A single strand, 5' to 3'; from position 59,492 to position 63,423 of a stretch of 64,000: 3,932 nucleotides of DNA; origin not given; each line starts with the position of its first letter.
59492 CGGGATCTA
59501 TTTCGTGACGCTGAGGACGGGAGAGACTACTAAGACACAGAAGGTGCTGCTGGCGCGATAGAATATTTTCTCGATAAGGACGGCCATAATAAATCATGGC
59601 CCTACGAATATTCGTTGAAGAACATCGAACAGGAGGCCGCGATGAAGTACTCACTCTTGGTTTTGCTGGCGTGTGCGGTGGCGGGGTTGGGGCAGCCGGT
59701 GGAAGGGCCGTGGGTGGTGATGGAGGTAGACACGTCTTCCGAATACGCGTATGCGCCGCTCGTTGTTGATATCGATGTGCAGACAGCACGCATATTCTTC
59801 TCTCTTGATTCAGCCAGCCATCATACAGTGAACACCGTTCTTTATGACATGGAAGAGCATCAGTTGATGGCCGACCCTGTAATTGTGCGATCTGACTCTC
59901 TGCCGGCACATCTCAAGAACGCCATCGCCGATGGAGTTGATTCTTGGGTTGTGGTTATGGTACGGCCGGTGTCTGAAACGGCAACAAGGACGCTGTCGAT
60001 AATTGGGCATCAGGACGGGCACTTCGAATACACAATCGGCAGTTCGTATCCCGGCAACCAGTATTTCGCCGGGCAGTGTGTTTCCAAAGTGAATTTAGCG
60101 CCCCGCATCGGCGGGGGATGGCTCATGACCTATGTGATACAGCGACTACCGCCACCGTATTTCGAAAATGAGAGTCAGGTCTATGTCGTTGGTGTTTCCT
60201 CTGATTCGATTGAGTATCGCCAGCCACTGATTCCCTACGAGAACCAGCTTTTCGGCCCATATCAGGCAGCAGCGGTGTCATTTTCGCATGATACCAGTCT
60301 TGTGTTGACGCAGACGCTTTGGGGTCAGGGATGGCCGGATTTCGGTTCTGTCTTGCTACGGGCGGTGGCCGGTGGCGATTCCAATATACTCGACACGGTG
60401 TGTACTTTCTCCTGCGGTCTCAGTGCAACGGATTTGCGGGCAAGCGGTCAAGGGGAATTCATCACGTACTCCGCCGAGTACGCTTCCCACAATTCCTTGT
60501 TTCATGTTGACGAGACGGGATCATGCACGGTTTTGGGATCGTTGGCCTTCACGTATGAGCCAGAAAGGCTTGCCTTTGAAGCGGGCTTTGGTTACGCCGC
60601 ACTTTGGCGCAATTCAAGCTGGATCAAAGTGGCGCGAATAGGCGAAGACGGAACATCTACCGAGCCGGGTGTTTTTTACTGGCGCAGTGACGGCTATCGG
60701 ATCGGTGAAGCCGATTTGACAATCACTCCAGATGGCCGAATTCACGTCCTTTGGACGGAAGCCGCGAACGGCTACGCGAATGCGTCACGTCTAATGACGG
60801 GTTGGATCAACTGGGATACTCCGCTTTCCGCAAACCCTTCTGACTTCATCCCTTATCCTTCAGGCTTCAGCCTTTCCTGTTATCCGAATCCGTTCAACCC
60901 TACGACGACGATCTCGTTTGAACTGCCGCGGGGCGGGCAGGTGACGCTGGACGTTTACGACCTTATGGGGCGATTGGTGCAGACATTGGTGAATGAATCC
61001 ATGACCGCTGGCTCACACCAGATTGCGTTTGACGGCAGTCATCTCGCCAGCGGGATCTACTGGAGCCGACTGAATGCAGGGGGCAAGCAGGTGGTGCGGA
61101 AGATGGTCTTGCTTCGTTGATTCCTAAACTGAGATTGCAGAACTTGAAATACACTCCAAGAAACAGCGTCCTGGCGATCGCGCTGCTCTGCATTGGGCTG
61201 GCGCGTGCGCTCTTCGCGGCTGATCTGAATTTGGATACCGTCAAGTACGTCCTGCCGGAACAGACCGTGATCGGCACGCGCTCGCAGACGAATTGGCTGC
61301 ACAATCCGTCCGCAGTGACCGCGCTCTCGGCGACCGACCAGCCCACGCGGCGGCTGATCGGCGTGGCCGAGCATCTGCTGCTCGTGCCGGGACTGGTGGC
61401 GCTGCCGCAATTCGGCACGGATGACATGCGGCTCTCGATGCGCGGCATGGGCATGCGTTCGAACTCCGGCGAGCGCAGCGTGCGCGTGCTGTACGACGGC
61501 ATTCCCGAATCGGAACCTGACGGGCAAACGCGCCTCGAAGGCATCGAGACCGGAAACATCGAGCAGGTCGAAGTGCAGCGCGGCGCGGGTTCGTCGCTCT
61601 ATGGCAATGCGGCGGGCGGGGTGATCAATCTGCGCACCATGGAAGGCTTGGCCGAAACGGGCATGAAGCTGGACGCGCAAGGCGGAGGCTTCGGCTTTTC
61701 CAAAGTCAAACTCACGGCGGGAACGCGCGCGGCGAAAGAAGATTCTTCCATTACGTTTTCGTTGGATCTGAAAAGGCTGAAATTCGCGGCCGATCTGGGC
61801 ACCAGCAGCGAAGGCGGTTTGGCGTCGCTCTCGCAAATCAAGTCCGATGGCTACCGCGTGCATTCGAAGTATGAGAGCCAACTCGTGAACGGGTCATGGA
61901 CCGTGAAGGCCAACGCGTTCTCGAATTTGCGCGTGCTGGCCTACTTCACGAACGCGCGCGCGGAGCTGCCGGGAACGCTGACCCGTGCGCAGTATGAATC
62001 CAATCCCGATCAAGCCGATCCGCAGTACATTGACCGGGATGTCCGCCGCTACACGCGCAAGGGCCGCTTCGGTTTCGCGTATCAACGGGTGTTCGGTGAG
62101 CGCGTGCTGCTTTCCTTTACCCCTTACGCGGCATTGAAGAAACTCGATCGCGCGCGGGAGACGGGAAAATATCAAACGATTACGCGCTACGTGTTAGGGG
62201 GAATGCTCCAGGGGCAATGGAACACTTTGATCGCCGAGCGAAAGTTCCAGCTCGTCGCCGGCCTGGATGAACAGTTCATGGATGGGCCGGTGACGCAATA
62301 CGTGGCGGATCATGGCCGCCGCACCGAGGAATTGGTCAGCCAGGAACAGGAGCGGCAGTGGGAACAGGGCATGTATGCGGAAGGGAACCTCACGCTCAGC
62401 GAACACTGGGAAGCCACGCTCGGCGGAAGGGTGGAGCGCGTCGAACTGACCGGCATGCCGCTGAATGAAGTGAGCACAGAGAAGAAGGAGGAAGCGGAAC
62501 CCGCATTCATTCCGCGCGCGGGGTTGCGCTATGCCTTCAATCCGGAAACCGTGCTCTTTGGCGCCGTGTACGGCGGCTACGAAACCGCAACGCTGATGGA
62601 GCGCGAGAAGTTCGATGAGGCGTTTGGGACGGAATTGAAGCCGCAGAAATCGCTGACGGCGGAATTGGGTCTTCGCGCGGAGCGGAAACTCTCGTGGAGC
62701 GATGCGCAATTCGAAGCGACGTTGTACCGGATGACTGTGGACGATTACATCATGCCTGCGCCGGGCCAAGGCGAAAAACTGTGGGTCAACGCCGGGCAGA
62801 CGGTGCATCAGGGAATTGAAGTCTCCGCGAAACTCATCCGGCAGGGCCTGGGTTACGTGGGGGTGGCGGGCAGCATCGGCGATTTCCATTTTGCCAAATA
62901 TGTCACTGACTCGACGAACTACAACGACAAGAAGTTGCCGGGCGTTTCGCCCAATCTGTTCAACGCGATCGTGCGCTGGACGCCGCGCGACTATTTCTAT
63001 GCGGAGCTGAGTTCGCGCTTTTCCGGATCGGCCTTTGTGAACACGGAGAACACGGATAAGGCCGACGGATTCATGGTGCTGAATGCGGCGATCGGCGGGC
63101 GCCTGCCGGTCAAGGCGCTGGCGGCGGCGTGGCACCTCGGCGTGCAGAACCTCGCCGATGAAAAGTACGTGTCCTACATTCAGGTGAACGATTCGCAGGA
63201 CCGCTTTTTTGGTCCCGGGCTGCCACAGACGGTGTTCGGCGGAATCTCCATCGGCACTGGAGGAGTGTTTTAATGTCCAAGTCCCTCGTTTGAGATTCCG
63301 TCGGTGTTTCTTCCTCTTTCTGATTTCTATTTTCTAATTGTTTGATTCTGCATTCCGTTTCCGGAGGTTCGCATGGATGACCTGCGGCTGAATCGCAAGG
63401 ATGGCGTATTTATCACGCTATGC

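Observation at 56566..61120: Three tandem T9SS cargo genes with about 230-nt perfect direct repeats spanning gene ends, intergenic leaders and gene starts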

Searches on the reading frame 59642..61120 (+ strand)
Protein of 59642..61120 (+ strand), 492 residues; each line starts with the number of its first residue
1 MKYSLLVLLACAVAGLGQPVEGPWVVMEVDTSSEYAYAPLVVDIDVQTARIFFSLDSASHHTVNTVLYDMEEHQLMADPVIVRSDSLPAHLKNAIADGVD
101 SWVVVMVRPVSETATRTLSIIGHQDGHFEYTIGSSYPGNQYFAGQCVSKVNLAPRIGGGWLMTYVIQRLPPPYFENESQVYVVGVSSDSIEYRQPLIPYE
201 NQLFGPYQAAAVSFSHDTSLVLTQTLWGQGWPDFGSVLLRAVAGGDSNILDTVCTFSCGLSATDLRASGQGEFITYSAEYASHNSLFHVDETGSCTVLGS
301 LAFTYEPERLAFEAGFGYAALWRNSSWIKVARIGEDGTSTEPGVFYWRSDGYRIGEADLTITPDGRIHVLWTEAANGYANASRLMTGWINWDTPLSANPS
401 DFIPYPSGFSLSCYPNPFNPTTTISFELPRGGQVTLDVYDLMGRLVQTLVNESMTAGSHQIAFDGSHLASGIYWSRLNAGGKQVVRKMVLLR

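Call 6: search_protein_families(library=pfam, proteins=[window:59642-61120:+], max_evalue=0.01)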
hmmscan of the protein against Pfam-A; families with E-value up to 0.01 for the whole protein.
window:59642-61120:+ (492 aa): 2 families
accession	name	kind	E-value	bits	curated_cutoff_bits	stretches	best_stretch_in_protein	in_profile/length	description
PF18962.6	Por_Secre_tail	-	3.3e-12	47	27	1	414-489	2-74/75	Secretion system C-terminal sorting domain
PF13860.13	FlgD_ig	-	0.00017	21.9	27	1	422-473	10-69/79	FlgD Ig-like domain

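Call 7: search_protein_families(library=ncbifam, proteins=[window:59642-61120:+], max_evalue=0.01)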
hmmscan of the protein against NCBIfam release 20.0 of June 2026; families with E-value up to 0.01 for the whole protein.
window:59642-61120:+ (492 aa): 5 families
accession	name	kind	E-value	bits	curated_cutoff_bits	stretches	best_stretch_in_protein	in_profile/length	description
TIGR04183.1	Por_Secre_tail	domain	4e-10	39.5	23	1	414-489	2-70/72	T9SS type A sorting domain-containing protein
NF038113.1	T9SSA_dep_M36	equivalog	5.3e-08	31.5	885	1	412-489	794-867/869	T9SS-dependent M36 family metallopeptidase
NF052323.1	T9SSA_dep_M6i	equivalog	2e-07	29.4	600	1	414-480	961-1027/1043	T9SS-dependent M6-like inactivated metalloprotease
NF033707.1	T9SS_sortase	equivalog_domain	0.00021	19.1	420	1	410-477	998-1075/1095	type IX secretion system sortase PorU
NF050177.1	TapA_OM_Porphy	equivalog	0.0081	14.9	500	0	409-489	469-542/544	TapA/TapC family T9SS-dependent outer membrane protein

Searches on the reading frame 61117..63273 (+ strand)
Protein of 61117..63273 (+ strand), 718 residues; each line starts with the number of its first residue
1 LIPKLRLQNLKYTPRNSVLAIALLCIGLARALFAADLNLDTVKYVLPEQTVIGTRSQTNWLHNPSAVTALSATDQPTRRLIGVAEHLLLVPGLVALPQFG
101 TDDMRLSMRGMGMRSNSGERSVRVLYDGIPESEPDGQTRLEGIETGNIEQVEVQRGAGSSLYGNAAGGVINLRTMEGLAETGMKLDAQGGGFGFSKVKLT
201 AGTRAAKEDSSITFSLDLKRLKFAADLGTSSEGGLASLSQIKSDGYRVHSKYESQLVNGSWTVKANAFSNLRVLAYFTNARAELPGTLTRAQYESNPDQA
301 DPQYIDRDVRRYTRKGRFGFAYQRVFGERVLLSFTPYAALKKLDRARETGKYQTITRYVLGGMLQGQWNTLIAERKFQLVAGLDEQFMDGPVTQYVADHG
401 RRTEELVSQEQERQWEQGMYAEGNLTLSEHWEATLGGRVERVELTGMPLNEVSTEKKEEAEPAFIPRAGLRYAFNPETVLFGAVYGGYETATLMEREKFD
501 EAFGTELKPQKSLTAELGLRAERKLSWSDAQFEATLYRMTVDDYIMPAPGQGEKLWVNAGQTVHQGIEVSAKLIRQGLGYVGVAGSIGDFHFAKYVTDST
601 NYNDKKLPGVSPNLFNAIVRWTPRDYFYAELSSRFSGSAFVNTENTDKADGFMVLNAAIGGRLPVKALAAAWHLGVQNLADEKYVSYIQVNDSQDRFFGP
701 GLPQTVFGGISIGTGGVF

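Call 6: search_protein_families(library=pfam, proteins=[window:61117-63273:+], max_evalue=0.01)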
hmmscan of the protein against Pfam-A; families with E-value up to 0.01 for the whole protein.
window:61117-63273:+ (718 aa): 2 families
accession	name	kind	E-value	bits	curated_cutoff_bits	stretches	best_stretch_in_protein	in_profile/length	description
PF00593.30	TonB_dep_Rec_b-barrel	-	1.4e-37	131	27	1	269-679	42-436/436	TonB dependent receptor-like, beta-barrel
PF07715.20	Plug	-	1.4e-14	54.9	23.9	1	63-169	5-107/107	TonB-dependent Receptor Plug Domain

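Call 7: search_protein_families(library=ncbifam, proteins=[window:61117-63273:+], max_evalue=0.01)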
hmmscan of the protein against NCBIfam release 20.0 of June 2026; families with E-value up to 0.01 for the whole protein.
window:61117-63273:+ (718 aa): 24 families
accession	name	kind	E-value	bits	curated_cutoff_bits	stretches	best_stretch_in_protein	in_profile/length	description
NF041535.1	TonB_rec_PqqU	equivalog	2.3e-62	211.3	1200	1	59-710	12-669/676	TonB-dependent receptor PqqU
TIGR01783.1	TonB-siderophor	subfamily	8e-38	130.5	223.5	2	418-693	364-629/649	TonB-dependent siderophore receptor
TIGR01785.1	TonB-hemin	subfamily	3.4e-23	82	316.85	1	49-693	4-663/677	TonB-dependent heme/hemoglobin receptor family protein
TIGR01786.1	TonB-hemlactrns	subfamily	1.5e-18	66.6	323.75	2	351-573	323-563/719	TonB-dependent hemoglobin/transferrin/lactoferrin family receptor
NF041676.1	FecA_OM_dicitr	equivalog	3.8e-13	48.3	1100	2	83-308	152-365/773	TonB-dependent Fe(3+) dicitrate receptor FecA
NF049946.1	TonB_dep_CU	exception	7e-12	44.4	700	2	142-178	137-173/683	TonB-dependent receptor, CU motif-type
NF007465.0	PRK10044.1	equivalog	8.9e-11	40.7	803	1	409-686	436-702/726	ferrichrome porin FhuA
NF047944.1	FoxamRcptFoxA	equivalog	3.1e-10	39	1300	1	407-686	405-673/697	ferrioxamine B receptor FoxA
NF010651.0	PRK14050.1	equivalog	7.1e-09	34.3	884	1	413-688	448-708/730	TonB-dependent siderophore receptor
TIGR01779.1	TonB-B12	equivalog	1.4e-08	33.8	599.7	1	121-253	98-226/614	TonB-dependent vitamin B12 receptor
NF010010.0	PRK13483.1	equivalog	1.3e-07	30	927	1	48-174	34-162/660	ligand-gated channel protein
NF053590.1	TonB_dep_TOL0244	equivalog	3.9e-07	29.1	645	1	147-229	111-193/604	TOL_0244 family TonB-dependent receptor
NF007926.1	PRK10641.1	equivalog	1.3e-06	27.3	836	1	119-427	95-370/617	TonB-dependent vitamin B12 receptor BtuB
NF049947.1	TonB_dep_PCPU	exception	3.6e-06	25.4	800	1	146-188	135-177/685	TonB-dependent receptor, PCPU motif-type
NF052649.1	TonRcptRhtA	equivalog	8.8e-06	24.2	1100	1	119-196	108-188/744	TonB-dependent siderophore receptor RhtA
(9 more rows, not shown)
